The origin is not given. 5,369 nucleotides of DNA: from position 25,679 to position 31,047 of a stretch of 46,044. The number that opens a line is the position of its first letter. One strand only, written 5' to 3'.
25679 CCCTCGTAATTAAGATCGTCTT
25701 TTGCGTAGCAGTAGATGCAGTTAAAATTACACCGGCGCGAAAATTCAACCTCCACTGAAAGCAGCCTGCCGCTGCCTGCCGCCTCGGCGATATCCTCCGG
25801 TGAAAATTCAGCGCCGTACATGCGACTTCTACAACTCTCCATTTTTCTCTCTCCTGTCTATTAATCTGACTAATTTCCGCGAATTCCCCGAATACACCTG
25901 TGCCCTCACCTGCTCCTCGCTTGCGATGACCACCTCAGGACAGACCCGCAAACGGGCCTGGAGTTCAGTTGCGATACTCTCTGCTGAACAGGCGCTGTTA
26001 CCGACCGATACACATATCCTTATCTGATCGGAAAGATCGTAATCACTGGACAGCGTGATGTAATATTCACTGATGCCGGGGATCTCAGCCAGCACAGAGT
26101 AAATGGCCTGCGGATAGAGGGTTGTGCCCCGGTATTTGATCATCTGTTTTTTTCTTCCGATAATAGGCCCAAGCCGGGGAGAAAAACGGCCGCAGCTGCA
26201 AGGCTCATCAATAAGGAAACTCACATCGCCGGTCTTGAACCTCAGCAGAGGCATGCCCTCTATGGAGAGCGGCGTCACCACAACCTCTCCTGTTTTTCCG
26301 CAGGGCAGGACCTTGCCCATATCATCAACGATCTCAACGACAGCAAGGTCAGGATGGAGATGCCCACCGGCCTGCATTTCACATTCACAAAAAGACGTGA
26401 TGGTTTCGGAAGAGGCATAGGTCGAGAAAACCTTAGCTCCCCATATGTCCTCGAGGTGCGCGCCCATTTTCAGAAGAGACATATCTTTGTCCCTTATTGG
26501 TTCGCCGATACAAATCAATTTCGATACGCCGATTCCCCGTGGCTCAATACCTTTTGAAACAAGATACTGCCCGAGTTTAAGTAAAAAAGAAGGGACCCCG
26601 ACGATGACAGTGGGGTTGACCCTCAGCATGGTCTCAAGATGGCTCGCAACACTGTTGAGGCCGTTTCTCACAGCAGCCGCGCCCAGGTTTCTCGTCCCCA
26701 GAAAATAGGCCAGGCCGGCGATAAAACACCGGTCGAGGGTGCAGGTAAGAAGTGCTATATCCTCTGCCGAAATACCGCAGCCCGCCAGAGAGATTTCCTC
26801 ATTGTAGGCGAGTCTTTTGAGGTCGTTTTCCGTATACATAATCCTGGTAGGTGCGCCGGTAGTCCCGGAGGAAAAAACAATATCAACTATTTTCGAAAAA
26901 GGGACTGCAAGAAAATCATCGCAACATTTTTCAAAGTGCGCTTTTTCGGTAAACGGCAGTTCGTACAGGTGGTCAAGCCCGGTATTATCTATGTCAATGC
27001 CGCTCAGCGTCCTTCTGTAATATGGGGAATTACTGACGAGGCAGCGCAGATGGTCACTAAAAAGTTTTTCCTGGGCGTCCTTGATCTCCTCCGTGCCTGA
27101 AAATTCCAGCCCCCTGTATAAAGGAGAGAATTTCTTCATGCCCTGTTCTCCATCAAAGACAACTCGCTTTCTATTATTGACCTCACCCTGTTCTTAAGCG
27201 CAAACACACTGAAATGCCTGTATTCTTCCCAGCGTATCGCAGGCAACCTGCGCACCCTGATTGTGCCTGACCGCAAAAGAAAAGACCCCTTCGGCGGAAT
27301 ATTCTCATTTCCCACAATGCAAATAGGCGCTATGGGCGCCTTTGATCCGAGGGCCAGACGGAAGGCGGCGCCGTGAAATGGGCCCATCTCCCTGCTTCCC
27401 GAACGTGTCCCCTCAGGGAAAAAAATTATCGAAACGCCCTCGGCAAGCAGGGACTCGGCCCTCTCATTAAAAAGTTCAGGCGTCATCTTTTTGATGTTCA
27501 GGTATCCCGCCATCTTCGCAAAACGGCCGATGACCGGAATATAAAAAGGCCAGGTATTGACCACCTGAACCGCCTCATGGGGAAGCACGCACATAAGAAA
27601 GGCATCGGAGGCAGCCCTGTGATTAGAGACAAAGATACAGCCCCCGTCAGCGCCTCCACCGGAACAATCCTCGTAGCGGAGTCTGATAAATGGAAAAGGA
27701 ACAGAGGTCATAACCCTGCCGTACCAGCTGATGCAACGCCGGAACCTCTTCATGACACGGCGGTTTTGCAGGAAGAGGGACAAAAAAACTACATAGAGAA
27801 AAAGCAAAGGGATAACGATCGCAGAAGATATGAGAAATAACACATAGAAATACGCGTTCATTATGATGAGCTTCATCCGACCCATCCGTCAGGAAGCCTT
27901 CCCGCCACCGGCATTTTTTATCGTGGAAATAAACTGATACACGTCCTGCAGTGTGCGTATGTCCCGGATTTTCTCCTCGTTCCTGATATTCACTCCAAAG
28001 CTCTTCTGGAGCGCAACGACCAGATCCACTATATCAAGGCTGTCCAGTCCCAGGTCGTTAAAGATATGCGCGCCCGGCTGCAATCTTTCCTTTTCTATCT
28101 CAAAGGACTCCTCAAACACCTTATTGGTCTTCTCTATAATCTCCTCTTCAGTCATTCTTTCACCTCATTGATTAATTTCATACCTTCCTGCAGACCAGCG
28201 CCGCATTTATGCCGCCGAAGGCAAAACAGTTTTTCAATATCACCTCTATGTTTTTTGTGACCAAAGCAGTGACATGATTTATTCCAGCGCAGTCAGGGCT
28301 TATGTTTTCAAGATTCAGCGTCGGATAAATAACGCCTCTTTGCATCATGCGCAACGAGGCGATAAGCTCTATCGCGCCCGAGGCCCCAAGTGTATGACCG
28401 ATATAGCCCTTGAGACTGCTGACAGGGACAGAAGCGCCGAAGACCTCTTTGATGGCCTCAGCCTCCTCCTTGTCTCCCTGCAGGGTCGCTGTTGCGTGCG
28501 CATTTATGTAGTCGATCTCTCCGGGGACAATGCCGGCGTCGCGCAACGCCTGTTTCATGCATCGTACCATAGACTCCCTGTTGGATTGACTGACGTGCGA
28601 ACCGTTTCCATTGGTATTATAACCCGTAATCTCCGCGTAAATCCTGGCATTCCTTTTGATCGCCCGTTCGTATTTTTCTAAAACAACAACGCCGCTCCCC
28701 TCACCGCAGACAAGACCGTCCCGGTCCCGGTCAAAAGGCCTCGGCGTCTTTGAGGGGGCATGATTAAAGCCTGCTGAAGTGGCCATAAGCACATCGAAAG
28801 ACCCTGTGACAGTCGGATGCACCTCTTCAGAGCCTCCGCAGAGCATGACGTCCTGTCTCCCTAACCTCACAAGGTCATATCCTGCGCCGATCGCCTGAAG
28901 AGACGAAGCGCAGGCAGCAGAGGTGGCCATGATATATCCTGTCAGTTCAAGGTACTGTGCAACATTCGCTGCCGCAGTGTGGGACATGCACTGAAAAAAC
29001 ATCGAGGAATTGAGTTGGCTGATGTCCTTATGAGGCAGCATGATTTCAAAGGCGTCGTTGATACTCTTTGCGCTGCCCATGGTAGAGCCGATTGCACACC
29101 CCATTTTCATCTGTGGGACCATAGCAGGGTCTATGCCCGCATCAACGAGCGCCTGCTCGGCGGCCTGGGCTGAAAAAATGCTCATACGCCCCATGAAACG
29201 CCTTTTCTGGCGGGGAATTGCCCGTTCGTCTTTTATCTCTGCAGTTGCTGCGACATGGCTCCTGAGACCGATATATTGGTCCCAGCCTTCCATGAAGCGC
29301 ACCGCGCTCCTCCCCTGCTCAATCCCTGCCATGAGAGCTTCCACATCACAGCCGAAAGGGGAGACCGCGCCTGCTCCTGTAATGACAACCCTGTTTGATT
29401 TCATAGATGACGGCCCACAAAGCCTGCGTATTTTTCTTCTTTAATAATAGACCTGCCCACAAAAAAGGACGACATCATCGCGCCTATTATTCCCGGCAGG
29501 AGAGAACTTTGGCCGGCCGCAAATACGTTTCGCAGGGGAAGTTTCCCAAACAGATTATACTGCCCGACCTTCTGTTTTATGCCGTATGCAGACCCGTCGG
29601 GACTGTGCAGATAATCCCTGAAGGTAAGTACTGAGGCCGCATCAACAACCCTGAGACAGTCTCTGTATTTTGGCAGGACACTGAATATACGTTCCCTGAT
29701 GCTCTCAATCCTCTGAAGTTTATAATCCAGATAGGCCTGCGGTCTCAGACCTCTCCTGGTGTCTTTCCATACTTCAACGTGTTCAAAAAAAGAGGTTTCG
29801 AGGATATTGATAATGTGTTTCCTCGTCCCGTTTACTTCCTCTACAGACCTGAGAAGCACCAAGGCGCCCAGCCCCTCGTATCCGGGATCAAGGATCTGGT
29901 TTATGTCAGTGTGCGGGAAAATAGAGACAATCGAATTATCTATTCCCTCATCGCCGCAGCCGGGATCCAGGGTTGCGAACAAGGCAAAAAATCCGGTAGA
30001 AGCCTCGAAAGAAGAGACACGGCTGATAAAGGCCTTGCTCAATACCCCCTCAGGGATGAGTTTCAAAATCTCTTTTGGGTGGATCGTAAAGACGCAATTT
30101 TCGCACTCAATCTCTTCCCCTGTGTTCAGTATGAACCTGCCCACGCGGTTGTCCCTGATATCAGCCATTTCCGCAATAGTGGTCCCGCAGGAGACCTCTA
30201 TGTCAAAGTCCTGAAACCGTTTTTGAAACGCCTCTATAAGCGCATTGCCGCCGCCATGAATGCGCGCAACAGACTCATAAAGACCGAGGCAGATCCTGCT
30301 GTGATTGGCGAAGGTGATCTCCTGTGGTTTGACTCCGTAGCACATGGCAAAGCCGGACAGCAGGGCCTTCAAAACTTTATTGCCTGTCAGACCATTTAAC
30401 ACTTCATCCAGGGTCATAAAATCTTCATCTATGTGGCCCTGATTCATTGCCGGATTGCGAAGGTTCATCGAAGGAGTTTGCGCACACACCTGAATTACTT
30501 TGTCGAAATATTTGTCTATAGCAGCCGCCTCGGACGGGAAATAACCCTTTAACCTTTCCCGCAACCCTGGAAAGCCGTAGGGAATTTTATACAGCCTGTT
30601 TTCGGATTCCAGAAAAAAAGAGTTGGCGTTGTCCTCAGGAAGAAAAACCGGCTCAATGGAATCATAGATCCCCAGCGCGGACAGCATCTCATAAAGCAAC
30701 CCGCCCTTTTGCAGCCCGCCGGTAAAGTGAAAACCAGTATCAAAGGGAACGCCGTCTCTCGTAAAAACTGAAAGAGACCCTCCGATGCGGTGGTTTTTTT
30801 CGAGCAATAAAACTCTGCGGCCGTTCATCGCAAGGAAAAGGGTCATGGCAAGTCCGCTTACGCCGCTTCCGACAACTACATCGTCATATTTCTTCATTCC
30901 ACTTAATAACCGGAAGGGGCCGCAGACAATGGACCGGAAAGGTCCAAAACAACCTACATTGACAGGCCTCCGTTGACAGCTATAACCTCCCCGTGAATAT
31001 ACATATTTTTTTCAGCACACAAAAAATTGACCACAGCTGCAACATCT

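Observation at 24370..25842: Radical SAM + SPASM domain covalently fused to an ApeP/FabA-like hot-dog dehydratase domain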

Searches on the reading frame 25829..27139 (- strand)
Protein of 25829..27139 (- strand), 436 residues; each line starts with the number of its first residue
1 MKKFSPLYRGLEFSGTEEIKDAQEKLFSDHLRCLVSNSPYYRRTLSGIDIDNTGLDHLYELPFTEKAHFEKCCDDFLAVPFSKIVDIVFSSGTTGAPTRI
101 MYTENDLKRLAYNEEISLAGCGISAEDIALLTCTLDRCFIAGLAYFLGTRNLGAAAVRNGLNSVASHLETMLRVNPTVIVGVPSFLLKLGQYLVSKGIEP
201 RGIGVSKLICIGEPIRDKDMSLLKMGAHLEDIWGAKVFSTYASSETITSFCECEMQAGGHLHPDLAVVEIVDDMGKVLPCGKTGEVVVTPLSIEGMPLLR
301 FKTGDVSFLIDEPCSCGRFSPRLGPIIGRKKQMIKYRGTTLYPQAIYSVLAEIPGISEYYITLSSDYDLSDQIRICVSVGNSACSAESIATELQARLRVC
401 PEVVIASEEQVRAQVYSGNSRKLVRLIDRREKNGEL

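Call 7: search_protein_families(library=pfam, proteins=[window:25829-27139:-], max_evalue=0.01)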
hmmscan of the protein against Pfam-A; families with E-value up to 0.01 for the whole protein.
window:25829-27139:- (436 aa): 2 families
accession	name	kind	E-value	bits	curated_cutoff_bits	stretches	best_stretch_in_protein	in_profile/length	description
PF00501.34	AMP-binding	-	6e-15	55.4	29.9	1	84-288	164-374/384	AMP-binding enzyme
PF14535.12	AMP-binding_C_2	-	1.1e-07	32.4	25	1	338-430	1-96/96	AMP-binding enzyme C-terminal domain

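Call 54: search_protein_families(library=ncbifam, proteins=[window:25829-27139:-], max_evalue=0.00001)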
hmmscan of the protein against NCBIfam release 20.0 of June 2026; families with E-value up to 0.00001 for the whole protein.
window:25829-27139:- (436 aa): 13 families
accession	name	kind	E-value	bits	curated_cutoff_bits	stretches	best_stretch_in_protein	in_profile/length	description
NF053551.1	FlxY_rubin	equivalog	2.4e-134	448.3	520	1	12-430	2-424/424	flexirubin biosynthesis putative acyl-CoA ligase FlxY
NF041878.1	paak_haloarch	equivalog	2.1e-51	174.9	700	1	11-398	5-394/427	phenylacetate--CoA ligase PaaK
NF045666.1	DVU1553_fam_AMP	equivalog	6.1e-50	170.2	300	1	16-329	20-330/331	DVU_1553 family AMP-dependent CoA ligase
TIGR02155.1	PA_CoA_ligase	equivalog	3e-40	138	646.3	1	16-430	5-422/422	phenylacetate--CoA ligase PaaK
TIGR03335.1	F390_ftsA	equivalog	1.4e-22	80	458.7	1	35-322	30-322/445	coenzyme F390 synthetase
NF041217.1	BagE_FevW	exception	3.8e-15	55.8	800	1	17-356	11-337/424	bagremycin/ferroverdin synthetase BagE/FevW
TIGR02304.1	aden_form_hyp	equivalog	9.5e-13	47.9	251.9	1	161-426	173-427/430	F390 synthetase-related protein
NF004837.0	PRK06187.1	subfamily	6.6e-11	41.1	476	1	74-288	162-377/531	long-chain-fatty-acid--CoA ligase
NF006572.0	PRK09088.1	equivalog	1.9e-07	30.2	696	0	326-397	384-455/491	acyl-CoA synthetase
NF009071.0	PRK12406.1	subfamily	3.4e-07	29.1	701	0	85-289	156-357/510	acyl-CoA synthetase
NF004758.0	PRK06087.1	equivalog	8.6e-07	27.7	736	0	83-287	189-386/548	medium-chain fatty-acid--CoA ligase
TIGR03098.1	ligase_PEP_1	hypoth_equivalog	5.1e-06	25.2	592.35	0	326-398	414-487/517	acyl-CoA ligase (AMP-forming), exosortase A system-associated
TIGR01733.1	AA-adenyl-dom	subfamily_domain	9.6e-06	24.6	317.4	0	85-288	123-324/409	amino acid adenylation domain-containing protein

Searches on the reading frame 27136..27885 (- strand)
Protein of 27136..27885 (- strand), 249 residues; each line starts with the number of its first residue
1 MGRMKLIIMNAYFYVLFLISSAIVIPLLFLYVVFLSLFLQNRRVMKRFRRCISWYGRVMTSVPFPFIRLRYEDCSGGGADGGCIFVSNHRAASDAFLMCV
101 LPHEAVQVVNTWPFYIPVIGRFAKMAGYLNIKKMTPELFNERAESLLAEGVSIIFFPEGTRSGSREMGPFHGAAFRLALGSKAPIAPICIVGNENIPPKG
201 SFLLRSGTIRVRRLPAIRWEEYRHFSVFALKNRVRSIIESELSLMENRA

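Call 7: search_protein_families(library=pfam, proteins=[window:27136-27885:-], max_evalue=0.01)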
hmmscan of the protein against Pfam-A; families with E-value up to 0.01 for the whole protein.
window:27136-27885:- (249 aa): 1 family
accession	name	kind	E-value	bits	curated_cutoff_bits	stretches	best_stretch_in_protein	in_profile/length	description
PF01553.26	Acyltransferase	-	9.5e-19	68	23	1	80-190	13-131/132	Acyltransferase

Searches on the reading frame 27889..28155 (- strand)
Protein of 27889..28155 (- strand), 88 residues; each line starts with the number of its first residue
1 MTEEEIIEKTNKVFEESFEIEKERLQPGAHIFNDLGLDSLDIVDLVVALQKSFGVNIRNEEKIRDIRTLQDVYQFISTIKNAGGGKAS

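Call 30: search_protein_families(library=pfam, proteins=[window:27889-28155:-], max_evalue=0.001)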
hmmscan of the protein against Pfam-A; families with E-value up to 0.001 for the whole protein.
window:27889-28155:- (88 aa): 2 families
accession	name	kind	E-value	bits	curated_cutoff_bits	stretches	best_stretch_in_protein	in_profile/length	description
PF00550.31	PP-binding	-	3.6e-09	37.2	20.8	1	14-76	7-67/67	Phosphopantetheine attachment site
PF23297.2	ACP_SdgA_C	-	0.00011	22.6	27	1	3-76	8-79/95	Highly reducing polyketide synthase sdgA, C-terminal ACP domain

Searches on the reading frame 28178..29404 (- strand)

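Call 7: search_protein_families(library=pfam, proteins=[window:28178-29404:-], max_evalue=0.01)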
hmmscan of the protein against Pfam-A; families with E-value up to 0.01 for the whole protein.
window:28178-29404:- (408 aa): 3 families
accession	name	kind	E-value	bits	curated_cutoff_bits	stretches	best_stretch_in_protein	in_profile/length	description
PF00109.32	ketoacyl-synt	-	2.2e-41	142.6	20.8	1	4-248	2-252/252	Beta-ketoacyl synthase, N-terminal domain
PF02801.28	Ketoacyl-synt_C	-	1.3e-34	119.1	20.8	1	256-366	1-119/119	Beta-ketoacyl synthase, C-terminal domain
PF00108.29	Thiolase_N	-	2.4e-07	30.8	26.4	1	147-195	67-115/260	Thiolase, N-terminal domain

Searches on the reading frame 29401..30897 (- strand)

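Call 7: search_protein_families(library=pfam, proteins=[window:29401-30897:-], max_evalue=0.01)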
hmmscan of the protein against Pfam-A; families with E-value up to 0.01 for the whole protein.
window:29401-30897:- (498 aa): 7 families
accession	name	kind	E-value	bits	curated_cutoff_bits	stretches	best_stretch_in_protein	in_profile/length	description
PF13450.12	NAD_binding_8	-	7.2e-13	49.1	21.9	1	8-73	1-66/68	NAD(P)-binding Rossmann-like domain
PF01593.30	Amino_oxidase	-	5.2e-11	42.9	19.8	1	13-280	1-268/443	Flavin containing amine oxidoreductase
PF12831.13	FAD_oxidored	-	1.1e-05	25.4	27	1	7-72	3-65/416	FAD dependent oxidoreductase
PF01266.30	DAO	-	2.9e-05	24.2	27.9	1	7-41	3-38/353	FAD dependent oxidoreductase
PF00890.30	FAD_binding_2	-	3.3e-05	23.7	20.4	1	7-42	3-38/414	FAD binding domain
PF07992.20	Pyr_redox_2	-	3.6e-05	23.8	26.1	0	6-35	3-32/291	Pyridine nucleotide-disulphide oxidoreductase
PF03486.20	HI0933_like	-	0.00029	20.8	50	0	6-41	3-38/244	HI0933-like protein Rossmann domain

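Call 54: search_protein_families(library=ncbifam, proteins=[window:29401-30897:-], max_evalue=0.00001)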
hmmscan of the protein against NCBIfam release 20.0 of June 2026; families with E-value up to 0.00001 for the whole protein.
window:29401-30897:- (498 aa): 13 families
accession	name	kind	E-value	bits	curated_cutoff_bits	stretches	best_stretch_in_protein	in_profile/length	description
TIGR02733.1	desat_CrtD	equivalog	5.8e-21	74.7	549.7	2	7-78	5-76/492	C-3',4' desaturase CrtD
TIGR02730.1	carot_isom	equivalog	1.1e-15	57.5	586.9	1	4-147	1-142/493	carotenoid isomerase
TIGR02734.1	crtI_fam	subfamily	3.2e-15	55.8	238.1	1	7-55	2-50/504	phytoene desaturase family protein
NF005560.0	PRK07233.1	equivalog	1.8e-11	43.5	252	1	7-81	4-76/435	hypothetical protein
NF058655.1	CrtID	equivalog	1e-10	41.1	640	1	7-55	2-50/478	bifunctional phytoene desaturase/3,4-desaturase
TIGR00562.1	proto_IX_ox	equivalog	1.4e-10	40.4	97.85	1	5-107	4-103/470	protoporphyrinogen oxidase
NF045637.1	carotdesatCrtDProt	equivalog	1.8e-10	40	580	1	7-55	2-50/485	1-hydroxycarotenoid 3,4-desaturase CrtD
NF009477.0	PRK12843.1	equivalog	9.5e-08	30.9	758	1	3-42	16-55/578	FAD-dependent oxidoreductase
NF006130.0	PRK08274.1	equivalog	1.4e-07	30.7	369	0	189-270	103-187/467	FAD-dependent tricarballylate dehydrogenase TcuA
NF045689.1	BCarotKetCrtO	equivalog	3.2e-07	29.3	1000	0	1-51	1-49/563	beta-carotene ketolase CrtO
NF042421.1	hydcarot_desat_CrtD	equivalog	8.6e-07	27.8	500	1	6-57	4-55/487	1-hydroxycarotenoid 3,4-desaturase CrtD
TIGR03467.1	HpnE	equivalog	9e-07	28.5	283.05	1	7-58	2-55/430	hydroxysqualene dehydroxylase HpnE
NF004789.0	PRK06134.1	subfamily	2.1e-06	26.6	747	1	3-41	12-50/581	FAD-dependent oxidoreductase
